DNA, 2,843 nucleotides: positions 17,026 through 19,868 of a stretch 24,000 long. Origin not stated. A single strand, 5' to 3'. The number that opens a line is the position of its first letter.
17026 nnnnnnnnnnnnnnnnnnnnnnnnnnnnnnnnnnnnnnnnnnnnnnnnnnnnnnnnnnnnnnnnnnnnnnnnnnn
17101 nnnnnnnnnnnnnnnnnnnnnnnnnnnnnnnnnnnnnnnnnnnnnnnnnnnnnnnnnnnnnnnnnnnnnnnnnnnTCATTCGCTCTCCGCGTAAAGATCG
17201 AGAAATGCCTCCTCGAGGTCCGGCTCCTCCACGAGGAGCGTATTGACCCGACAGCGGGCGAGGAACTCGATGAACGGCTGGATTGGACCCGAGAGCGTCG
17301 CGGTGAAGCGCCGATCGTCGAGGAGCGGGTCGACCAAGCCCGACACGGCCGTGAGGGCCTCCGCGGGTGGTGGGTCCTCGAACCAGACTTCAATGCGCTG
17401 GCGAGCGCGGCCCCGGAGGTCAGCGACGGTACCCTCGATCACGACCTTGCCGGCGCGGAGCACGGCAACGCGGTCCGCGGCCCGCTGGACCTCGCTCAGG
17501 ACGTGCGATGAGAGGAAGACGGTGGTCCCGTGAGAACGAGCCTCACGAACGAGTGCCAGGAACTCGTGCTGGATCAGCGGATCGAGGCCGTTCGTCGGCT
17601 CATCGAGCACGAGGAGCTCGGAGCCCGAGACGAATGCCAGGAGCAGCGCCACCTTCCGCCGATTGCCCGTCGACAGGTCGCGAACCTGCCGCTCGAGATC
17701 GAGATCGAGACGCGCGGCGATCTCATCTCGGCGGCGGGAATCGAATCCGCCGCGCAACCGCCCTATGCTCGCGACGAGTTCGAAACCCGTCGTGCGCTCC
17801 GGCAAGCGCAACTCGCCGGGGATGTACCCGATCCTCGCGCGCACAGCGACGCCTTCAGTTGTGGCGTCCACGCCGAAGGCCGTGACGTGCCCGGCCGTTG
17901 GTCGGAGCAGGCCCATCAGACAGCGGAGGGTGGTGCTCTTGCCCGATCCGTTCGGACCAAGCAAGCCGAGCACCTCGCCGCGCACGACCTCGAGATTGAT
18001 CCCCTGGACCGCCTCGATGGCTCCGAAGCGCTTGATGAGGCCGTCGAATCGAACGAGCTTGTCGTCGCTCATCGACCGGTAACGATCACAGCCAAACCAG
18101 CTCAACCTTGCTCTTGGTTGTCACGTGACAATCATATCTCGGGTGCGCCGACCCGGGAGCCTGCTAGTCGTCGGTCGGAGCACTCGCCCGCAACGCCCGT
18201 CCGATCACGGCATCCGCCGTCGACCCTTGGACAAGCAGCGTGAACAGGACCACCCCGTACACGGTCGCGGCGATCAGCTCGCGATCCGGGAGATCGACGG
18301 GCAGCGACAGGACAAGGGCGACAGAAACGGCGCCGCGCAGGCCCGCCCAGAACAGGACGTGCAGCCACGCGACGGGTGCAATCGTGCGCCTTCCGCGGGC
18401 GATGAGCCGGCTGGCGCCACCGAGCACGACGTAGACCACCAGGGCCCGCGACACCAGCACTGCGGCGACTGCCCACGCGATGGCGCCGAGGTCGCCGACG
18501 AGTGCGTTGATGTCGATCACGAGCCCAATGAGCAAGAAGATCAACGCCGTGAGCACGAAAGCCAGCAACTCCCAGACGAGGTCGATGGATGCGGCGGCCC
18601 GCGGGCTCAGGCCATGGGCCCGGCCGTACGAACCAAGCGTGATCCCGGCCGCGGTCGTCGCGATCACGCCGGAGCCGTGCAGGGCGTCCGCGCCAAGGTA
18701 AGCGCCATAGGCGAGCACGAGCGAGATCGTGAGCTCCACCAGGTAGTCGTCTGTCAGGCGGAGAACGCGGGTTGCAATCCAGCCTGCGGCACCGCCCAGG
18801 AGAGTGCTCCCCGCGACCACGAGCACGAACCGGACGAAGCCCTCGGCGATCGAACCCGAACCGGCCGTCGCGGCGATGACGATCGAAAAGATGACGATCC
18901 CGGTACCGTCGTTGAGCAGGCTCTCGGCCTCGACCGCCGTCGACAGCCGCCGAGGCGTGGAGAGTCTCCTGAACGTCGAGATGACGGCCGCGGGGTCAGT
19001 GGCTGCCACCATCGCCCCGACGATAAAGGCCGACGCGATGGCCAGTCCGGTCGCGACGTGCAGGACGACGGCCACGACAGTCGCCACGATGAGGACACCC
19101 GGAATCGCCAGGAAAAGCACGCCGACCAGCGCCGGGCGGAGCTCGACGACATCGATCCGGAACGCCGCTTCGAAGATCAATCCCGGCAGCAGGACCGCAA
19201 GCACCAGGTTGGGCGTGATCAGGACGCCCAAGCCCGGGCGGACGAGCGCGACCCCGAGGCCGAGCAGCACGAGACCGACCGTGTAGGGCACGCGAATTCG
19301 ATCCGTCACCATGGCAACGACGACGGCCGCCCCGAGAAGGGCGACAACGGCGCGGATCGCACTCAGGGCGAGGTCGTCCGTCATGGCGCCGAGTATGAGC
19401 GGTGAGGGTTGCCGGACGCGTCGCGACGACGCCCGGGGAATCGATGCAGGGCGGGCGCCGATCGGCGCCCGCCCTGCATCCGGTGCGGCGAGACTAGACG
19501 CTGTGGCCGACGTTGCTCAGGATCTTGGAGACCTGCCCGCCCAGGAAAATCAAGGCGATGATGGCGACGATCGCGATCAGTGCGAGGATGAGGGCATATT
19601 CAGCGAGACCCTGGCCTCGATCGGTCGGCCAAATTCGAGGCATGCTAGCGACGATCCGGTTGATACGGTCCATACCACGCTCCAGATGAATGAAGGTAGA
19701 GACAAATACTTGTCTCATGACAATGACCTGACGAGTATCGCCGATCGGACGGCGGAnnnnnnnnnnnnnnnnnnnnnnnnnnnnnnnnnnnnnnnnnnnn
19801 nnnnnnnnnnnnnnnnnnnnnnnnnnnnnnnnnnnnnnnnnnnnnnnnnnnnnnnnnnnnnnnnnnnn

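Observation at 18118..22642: TTGTC-N4-GACAA palindrome at four 5' regions around marR: candidate compact regulon (ABC-2 exporter, two Flp pilins, ClC channel)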

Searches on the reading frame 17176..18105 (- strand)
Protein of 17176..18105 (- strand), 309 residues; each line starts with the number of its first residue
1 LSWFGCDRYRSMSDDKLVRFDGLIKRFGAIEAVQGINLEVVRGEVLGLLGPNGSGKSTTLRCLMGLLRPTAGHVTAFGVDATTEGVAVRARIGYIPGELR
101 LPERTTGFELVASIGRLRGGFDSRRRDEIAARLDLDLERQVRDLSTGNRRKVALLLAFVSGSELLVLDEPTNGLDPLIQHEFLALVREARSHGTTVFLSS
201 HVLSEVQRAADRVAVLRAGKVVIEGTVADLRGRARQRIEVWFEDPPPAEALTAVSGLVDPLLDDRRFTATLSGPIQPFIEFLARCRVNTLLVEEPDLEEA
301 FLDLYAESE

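Call 5: search_protein_families(library=pfam, proteins=[window:17176-18105:-], max_evalue=0.01)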
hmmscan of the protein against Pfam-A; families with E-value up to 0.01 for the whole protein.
window:17176-18105:- (309 aa): 5 families
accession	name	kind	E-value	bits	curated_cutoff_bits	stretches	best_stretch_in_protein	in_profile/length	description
PF00005.33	ABC_tran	-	2.9e-27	96.4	25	1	34-172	2-137/137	ABC transporter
PF13304.12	AAA_21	-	1.4e-16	61.8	27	2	136-201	230-298/304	AAA domain, putative AbiEii toxin, Type IV TA system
PF13555.12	AAA_29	-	0.0027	17.9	27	1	45-71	24-50/61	P-loop containing region of AAA domain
PF13191.12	AAA_16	-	0.0042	18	32.6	1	43-141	24-124/167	AAA ATPase domain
PF13476.12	AAA_23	-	0.0066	17.5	27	1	24-64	4-40/201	AAA domain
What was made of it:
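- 17176..18072 (-): ABC transporter ATPase (DrrA-like ABC-2 subfamily). Pfam ABC_tran 96 bits (call 5).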

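Call 35: search_protein_families(library=ncbifam, proteins=[window:17176-18072:-], max_evalue=0.001)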
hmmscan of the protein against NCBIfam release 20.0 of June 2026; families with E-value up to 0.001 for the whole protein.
window:17176-18072:- (298 aa): 188 families (the best 25 are shown)
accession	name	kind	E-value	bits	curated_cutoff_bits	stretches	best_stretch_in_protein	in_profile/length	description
TIGR01188.1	drrA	subfamily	5.1e-51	173.8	312.45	1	14-226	1-218/302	daunorubicin resistance ABC transporter, ATP-binding protein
NF033858.1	ABC2_perm_RbbA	equivalog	7.1e-42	143.3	1050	1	6-222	266-487/909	ribosome-associated ATPase/putative transporter RbbA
NF047565.1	PSM_export_PmtA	equivalog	2.7e-38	131.9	350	1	22-220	17-216/282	phenol-soluble modulin export ABC transporter ATP-binding protein PmtA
TIGR03740.1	galliderm_ABC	subfamily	1.7e-37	129.2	309.75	1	10-216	4-208/223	lantibiotic protection ABC transporter ATP-binding subunit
TIGR03522.1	GldA_ABC_ATP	equivalog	2.3e-37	129.1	402.6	1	9-235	5-236/301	gliding motility-associated ABC transporter ATP-binding subunit GldA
NF010059.0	PRK13536.1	equivalog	1e-36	126.4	549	1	8-219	45-261/342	nodulation factor ABC transporter ATP-binding protein NodI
NF010060.0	PRK13537.1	equivalog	8.6e-35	120.1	521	1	7-220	16-234/314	nodulation factor ABC transporter ATP-binding protein NodI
TIGR01288.1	nodI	equivalog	1.4e-33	116.2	424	1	11-217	9-220/303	nodulation factor ABC transporter ATP-binding protein NodI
TIGR04521.1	ECF_ATPase_2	equivalog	3.3e-33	115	330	2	126-222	138-235/279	energy-coupling factor transporter ATPase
TIGR03864.1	PQQ_ABC_ATP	hypoth_equivalog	4.5e-33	114.6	302.25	1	10-231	5-232/236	ABC transporter, ATP-binding subunit, PQQ-dependent alcohol dehydrogenase system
TIGR04406.1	LPS_export_lptB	equivalog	1.5e-32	112.8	240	1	9-220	4-223/239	LPS export ABC transporter ATP-binding protein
TIGR03873.1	F420-0_ABC_ATP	hypoth_equivalog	2.6e-30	105.5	372.4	1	13-223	8-228/256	putative F420-0 ABC transporter ATP-binding protein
NF047930.1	ABC_ATP_B6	equivalog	3.1e-28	98.7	670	1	6-225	2-229/510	putative B6 ABC transporter ATP-binding protein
NF008449.1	PRK11300.1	equivalog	5.4e-28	97.9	362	2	4-68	3-67/255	high-affinity branched-chain amino acid ABC transporter ATP-binding protein LivG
TIGR03410.1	urea_trans_UrtE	equivalog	7.5e-28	97.5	285.8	1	12-220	6-220/230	urea ABC transporter ATP-binding subunit UrtE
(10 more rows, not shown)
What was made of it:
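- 17176..18072 (-): The NCBIfam matches are generic, with drrA the best hit but below its cut-off (call 35).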

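Call 66: find_homologous_proteins(query=window:17176-18072:-, max_evalue=1e-60)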
Query window:17176-18072:- (298 aa): 1676 proteins with E <= 1e-60 among 8000 candidates; the best 120 are listed.
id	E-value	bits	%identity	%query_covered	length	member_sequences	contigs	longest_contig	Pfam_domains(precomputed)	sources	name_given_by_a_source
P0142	8.3e-138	476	75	99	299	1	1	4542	PF00005.34,PF13304.13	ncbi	ncbi:MAG: ABC transporter ATP-binding protein [Candidatus Limnocylindrales bacterium]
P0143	1.3e-137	476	75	99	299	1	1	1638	PF00005.34,PF13304.13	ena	-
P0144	5.2e-136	470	73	98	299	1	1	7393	PF00005.34,PF13304.13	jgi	jgi:ABC-2 type transport system ATP-binding protein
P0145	2.7e-135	468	100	74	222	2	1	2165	PF00005.34,PF13304.13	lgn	-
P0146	8.7e-135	466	72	99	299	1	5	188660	PF00005.34,PF13304.13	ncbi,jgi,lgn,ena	jgi:ABC-2 type transport system ATP-binding protein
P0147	1.7e-134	465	73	99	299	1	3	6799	PF00005.34,PF13304.13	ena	-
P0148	2.2e-134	465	73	98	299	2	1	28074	PF00005.34,PF13304.13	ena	-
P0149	4.4e-134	464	73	98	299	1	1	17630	PF00005.34,PF13304.13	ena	-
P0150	4.7e-134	464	72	98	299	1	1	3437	PF00005.34,PF13304.13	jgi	jgi:ABC-2 type transport system ATP-binding protein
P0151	4.9e-134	464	73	98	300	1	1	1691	PF00005.34,PF13304.13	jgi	jgi:ABC-2 type transport system ATP-binding protein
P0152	6.2e-134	464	72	98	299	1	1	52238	PF00005.34,PF13304.13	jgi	jgi:beta-exotoxin I transport system ATP-binding protein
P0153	1.3e-133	462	73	98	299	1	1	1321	PF00005.34,PF13304.13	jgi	jgi:ABC-2 type transport system ATP-binding protein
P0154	1.6e-133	462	72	99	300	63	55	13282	PF00005.34,PF13304.13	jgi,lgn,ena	jgi:ABC-2 type transport system ATP-binding protein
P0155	2.1e-133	462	73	99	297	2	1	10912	PF00005.34,PF13304.13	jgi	jgi:beta-exotoxin I transport system ATP-binding protein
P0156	2.1e-133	462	74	98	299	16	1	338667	PF00005.34,PF13304.13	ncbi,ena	-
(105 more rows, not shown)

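Call 67: find_encoding_contigs(protein=P0146, flank=6000, max_places=2)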
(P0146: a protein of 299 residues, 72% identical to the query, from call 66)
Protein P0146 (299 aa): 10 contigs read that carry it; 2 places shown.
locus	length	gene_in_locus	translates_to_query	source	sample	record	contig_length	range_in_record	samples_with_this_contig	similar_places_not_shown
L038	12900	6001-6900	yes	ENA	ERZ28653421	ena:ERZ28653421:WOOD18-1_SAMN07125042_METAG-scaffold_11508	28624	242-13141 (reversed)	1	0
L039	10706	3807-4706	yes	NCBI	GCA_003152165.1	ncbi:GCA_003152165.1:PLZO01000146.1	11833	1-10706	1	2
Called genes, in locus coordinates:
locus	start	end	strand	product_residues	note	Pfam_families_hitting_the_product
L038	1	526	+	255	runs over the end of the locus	PF13489:Methyltransf_23 (weak), PF13649:Methyltransf_25, PF08241:Methyltransf_11, PF08242:Methyltransf_12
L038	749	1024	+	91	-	-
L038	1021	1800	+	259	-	-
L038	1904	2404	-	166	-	PF01243:PNPOx_N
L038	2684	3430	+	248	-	PF05368:NmrA (faint), PF13460:NAD_binding_10 (weak)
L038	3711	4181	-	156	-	PF01047:MarR, PF12802:MarR_2, PF13463:HTH_27 (weak)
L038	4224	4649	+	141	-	-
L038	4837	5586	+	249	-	PF01699:Na_Ca_ex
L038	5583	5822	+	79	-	-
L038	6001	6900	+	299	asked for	PF00005:ABC_tran, PF13304:AAA_21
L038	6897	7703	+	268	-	PF12679:ABC2_membrane_2 (weak), PF10920:DUF2705 (faint)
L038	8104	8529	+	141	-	PF01047:MarR (weak), PF12802:MarR_2, PF13463:HTH_27, PF09339:HTH_IclR (weak)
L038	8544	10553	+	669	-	PF00654:Voltage_CLC, PF00571:CBS (weak), PF02080:TrkA_C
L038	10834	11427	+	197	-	PF01872:RibD_C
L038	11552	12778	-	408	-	-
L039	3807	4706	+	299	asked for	PF00005:ABC_tran, PF13304:AAA_21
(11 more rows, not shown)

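Call 68: find_encoding_contigs(protein=P0156, flank=6000, max_places=1)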
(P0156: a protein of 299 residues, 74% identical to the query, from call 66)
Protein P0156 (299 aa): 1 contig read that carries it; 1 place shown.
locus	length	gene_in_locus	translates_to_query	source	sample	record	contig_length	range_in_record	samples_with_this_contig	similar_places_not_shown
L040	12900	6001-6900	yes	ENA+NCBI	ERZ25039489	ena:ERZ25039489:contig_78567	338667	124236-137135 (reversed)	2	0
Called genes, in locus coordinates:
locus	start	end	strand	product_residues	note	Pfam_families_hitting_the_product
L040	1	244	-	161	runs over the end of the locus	PF04343:DUF488, PF22751:DUF488-N3a (faint)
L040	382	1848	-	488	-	PF01292:Ni_hydr_CYTB, PF00174:Oxidored_molyb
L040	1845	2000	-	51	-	-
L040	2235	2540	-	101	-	-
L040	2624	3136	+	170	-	PF01047:MarR, PF12802:MarR_2, PF01325:Fe_dep_repress (weak), PF09339:HTH_IclR (weak), PF13463:HTH_27 (weak)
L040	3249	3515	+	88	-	-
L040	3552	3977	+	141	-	PF01047:MarR (weak), PF12802:MarR_2, PF13463:HTH_27 (weak), PF09339:HTH_IclR (faint)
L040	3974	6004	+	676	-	PF00654:Voltage_CLC, PF00571:CBS (faint), PF02080:TrkA_C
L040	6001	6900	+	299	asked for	PF00005:ABC_tran, PF13304:AAA_21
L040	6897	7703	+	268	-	PF12679:ABC2_membrane_2 (weak)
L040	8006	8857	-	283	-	PF09990:DUF2231, PF00355:Rieske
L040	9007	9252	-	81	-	PF10944:DUF2630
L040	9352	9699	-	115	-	PF02148:zf-UBP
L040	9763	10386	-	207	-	-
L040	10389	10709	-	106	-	-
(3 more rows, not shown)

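Call 69: find_encoding_contigs(protein=P0142, flank=6000, max_places=1)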
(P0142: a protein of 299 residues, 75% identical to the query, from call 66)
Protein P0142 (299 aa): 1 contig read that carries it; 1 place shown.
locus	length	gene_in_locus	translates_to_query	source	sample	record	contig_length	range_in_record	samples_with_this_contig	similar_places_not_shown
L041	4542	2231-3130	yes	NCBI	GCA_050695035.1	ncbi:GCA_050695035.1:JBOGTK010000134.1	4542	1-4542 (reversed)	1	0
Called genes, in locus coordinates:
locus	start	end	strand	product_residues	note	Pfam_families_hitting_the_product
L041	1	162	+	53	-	?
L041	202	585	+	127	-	PF00903:Glyoxalase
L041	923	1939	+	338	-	-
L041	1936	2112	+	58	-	-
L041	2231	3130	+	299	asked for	PF00005:ABC_tran, PF13304:AAA_21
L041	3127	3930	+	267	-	PF12679:ABC2_membrane_2, PF12698:ABC2_membrane_3 (weak)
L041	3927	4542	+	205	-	PF00654:Voltage_CLC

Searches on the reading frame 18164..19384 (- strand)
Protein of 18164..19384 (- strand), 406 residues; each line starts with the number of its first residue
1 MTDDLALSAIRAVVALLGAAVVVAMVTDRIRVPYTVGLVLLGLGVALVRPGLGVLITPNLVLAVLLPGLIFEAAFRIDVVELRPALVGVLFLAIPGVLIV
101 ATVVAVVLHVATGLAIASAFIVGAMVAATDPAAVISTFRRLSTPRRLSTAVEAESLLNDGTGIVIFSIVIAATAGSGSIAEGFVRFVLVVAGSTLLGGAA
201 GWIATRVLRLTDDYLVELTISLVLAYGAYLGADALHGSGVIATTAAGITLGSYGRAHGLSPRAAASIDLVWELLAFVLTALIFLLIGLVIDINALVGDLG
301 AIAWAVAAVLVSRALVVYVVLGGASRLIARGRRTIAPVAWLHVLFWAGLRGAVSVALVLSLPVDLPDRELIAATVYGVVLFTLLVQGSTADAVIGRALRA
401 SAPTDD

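Call 5: search_protein_families(library=pfam, proteins=[window:18164-19384:-], max_evalue=0.01)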
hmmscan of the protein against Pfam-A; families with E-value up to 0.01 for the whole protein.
window:18164-19384:- (406 aa): 1 family
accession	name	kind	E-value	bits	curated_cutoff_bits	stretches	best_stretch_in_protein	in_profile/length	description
PF00999.27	Na_H_Exchanger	-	4.6e-57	194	26.2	1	20-390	4-369/375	Sodium/hydrogen exchanger, transmembrane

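Call 35: search_protein_families(library=ncbifam, proteins=[window:18164-19384:-], max_evalue=0.001)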
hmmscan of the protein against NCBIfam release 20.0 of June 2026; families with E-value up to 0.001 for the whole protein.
window:18164-19384:- (406 aa): 5 families
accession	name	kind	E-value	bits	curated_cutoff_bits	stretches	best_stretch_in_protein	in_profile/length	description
TIGR00831.1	a_cpa1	equivalog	6.1e-68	229.6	279.6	1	13-396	3-406/525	Na+/H+ antiporter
TIGR00840.1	b_cpa1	equivalog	9.6e-46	156.3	251.25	1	32-394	35-412/559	sodium/hydrogen exchanger 3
NF003716.0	PRK05326.1-3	equivalog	3.4e-29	101.7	355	1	14-393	12-385/499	potassium/proton antiporter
NF003715.0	PRK05326.1-2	equivalog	6.8e-22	77.5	309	1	14-403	12-394/595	potassium/proton antiporter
NF003714.0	PRK05326.1-1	equivalog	4.4e-16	58.4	471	1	16-394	16-387/577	potassium/proton antiporter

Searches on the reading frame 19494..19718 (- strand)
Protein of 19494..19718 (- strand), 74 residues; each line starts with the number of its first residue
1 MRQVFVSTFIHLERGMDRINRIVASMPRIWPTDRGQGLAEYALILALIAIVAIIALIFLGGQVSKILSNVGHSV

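Call 5: search_protein_families(library=pfam, proteins=[window:19494-19718:-], max_evalue=0.01)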
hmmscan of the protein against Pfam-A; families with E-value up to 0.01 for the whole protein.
window:19494-19718:- (74 aa): 3 families
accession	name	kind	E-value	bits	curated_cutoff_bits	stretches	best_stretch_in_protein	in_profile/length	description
PF04964.19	Flp_Fap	-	0.0032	17.7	32.2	1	40-73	12-45/46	Flp/Fap pilin component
PF04021.17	Class_IIIsignal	-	0.0037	17.6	23.7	1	34-58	2-26/27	Class III signal peptide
PF14029.11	DUF4244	-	0.005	16.7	27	1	32-70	9-48/54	Protein of unknown function (DUF4244)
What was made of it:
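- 19494..19673 (-): flp1: a 59-aa Flp-like prepilin with leader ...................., then QGLAEY and a hydrophobic helix. Pfam Flp_Fap 17.7 bits, below the cut-off (call 5).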

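Call 35: search_protein_families(library=ncbifam, proteins=[window:19494-19673:-], max_evalue=0.001)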
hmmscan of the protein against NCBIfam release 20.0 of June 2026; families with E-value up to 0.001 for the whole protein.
window:19494-19673:- (59 aa): 0 families
